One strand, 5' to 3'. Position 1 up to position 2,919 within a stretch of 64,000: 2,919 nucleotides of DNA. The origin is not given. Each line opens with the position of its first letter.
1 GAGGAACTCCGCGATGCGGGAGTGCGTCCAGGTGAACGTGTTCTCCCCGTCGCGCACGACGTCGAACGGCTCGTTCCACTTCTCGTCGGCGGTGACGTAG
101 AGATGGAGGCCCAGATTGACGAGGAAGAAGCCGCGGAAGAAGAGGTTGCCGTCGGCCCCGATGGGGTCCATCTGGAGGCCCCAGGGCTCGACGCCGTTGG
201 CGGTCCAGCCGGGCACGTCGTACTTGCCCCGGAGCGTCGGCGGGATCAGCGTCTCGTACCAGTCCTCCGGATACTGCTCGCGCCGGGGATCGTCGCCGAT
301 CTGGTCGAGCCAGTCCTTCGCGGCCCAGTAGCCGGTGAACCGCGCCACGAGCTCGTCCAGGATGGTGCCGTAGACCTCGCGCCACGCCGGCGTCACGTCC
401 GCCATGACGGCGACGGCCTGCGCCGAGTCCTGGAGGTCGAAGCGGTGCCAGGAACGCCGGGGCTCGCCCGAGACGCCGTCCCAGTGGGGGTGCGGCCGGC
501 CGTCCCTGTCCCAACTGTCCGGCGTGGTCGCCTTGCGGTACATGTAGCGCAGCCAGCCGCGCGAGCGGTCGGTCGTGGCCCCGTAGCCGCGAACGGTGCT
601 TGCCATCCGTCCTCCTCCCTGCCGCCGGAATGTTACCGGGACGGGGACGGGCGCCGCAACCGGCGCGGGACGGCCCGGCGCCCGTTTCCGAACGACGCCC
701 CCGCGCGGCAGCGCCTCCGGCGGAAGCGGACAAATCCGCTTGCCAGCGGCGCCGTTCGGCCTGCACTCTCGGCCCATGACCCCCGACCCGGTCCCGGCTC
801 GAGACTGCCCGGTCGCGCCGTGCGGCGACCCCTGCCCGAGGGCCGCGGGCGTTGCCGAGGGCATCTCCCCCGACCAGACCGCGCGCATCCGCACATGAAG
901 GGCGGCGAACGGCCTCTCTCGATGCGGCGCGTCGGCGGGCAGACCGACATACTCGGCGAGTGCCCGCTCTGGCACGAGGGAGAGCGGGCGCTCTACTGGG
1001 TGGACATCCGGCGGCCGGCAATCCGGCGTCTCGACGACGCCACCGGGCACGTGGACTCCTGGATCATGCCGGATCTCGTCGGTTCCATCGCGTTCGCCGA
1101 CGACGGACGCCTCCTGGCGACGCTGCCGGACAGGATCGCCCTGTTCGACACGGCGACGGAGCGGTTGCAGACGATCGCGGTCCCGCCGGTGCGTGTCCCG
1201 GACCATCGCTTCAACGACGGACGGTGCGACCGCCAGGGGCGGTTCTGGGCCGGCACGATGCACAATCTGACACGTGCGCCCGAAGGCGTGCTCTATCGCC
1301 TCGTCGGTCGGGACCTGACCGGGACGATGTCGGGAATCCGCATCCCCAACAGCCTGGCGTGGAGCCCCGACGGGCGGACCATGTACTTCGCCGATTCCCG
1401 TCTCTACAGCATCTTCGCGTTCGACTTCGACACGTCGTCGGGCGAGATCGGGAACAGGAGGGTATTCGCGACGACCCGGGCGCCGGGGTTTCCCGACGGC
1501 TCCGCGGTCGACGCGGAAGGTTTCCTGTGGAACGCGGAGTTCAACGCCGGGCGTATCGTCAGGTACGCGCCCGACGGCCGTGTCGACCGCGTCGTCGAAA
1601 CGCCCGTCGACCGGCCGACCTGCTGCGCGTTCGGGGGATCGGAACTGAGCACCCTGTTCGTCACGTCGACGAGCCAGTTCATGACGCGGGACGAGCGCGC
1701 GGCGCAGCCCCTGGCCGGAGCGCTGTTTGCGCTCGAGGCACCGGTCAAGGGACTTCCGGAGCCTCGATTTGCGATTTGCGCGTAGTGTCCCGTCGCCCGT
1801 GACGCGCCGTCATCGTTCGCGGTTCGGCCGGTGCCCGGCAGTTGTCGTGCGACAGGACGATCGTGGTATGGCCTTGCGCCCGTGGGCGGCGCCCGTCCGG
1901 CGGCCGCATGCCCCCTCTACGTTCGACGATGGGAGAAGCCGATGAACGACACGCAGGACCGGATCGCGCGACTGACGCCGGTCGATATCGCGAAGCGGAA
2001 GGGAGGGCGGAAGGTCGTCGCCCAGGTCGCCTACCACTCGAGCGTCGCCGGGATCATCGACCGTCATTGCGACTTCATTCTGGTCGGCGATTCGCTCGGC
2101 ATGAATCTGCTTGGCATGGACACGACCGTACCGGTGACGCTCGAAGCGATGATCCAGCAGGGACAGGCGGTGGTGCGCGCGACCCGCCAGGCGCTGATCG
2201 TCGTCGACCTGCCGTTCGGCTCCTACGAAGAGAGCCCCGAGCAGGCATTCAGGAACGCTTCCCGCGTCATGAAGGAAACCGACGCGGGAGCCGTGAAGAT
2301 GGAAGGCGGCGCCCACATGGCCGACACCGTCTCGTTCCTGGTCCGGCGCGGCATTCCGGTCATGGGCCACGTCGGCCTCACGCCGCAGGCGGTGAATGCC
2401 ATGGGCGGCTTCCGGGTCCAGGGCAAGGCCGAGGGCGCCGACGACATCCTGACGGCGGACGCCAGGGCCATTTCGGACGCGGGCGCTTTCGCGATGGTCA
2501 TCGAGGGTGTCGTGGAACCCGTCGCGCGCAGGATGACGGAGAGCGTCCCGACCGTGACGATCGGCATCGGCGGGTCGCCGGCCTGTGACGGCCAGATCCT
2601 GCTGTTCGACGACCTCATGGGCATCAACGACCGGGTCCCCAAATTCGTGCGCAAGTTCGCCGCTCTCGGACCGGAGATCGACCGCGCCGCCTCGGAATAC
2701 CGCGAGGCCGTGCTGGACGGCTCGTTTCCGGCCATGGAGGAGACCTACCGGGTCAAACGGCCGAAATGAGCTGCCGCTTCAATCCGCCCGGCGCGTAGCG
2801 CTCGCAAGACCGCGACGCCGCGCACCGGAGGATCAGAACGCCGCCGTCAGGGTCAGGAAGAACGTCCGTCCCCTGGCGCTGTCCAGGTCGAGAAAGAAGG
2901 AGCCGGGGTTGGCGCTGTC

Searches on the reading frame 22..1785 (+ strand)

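Call 87: search_protein_families(library=pfam, proteins=[window:22-1785:+])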
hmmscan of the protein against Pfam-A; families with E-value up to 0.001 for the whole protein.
window:22-1785:+ (587 aa): 1 family
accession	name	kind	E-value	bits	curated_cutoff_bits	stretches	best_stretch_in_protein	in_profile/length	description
PF08450.18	SGL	-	3.1e-83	279.6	26.3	1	311-550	1-245/246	SMP-30/Gluconolactonase/LRE-like region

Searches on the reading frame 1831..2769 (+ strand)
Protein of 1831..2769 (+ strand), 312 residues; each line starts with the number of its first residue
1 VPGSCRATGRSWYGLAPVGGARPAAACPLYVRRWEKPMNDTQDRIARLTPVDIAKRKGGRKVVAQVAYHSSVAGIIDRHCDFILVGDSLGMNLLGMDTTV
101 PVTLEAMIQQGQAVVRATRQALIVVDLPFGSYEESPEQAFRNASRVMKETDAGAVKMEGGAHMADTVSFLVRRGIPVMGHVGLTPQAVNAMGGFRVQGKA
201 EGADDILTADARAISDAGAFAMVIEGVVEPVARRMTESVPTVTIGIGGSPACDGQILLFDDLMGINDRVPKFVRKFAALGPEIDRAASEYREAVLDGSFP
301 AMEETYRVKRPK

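Call 87: search_protein_families(library=pfam, proteins=[window:1831-2769:+])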
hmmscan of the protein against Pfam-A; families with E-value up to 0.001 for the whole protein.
window:1831-2769:+ (312 aa): 1 family
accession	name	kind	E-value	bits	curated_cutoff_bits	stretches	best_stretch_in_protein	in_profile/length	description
PF02548.21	Pantoate_transf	-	1.9e-94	316.4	28.7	1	53-301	7-258/259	Ketopantoate hydroxymethyltransferase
